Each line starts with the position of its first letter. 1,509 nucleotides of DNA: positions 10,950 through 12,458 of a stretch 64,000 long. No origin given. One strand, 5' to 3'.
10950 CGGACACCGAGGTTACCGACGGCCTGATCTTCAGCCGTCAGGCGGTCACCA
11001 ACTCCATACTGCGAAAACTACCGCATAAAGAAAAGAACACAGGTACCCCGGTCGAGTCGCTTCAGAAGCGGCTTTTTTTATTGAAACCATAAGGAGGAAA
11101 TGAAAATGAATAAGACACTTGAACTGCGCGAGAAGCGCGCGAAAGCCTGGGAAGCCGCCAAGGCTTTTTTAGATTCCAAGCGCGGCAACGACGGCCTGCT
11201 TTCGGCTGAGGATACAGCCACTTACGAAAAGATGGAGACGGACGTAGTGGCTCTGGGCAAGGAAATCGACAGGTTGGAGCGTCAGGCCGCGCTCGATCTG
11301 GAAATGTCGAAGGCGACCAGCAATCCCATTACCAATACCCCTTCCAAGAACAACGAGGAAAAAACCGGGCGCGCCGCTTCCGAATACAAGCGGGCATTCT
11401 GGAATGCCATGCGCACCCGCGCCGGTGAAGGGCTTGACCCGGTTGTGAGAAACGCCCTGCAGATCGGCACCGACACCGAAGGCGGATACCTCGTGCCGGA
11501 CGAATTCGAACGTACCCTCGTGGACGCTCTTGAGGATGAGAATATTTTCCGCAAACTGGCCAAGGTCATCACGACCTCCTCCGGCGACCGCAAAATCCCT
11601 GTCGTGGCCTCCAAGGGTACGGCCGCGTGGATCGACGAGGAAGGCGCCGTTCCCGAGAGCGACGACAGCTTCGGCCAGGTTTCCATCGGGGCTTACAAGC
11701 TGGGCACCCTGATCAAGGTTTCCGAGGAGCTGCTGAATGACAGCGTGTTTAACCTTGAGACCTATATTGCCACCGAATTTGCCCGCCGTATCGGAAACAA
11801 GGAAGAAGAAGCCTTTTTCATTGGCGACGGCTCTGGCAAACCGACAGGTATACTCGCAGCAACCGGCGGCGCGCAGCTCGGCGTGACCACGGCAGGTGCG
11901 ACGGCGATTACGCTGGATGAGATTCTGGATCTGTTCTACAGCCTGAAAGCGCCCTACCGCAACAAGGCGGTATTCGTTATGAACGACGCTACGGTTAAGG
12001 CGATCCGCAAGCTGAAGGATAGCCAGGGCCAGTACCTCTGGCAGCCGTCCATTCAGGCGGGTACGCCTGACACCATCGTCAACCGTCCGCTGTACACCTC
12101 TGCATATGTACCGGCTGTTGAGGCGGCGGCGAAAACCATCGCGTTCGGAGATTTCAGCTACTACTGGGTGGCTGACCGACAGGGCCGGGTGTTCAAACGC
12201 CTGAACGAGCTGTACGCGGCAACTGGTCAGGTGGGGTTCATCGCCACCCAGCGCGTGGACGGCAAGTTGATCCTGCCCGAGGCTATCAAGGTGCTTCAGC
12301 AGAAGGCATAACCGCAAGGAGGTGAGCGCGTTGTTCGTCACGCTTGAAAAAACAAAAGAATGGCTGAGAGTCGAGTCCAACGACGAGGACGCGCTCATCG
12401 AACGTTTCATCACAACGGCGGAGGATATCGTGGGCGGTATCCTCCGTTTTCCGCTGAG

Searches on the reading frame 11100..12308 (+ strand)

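Call 46: search_protein_families(library=pfam, proteins=[window:11100-12308:+], max_evalue=0.0001)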
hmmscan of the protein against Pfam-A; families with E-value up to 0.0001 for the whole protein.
window:11100-12308:+ (403 aa): 1 family
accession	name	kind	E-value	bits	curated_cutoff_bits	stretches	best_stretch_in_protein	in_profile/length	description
PF05065.19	Phage_capsid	-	1.1e-90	304.3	24.2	1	128-400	1-279/280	Phage capsid family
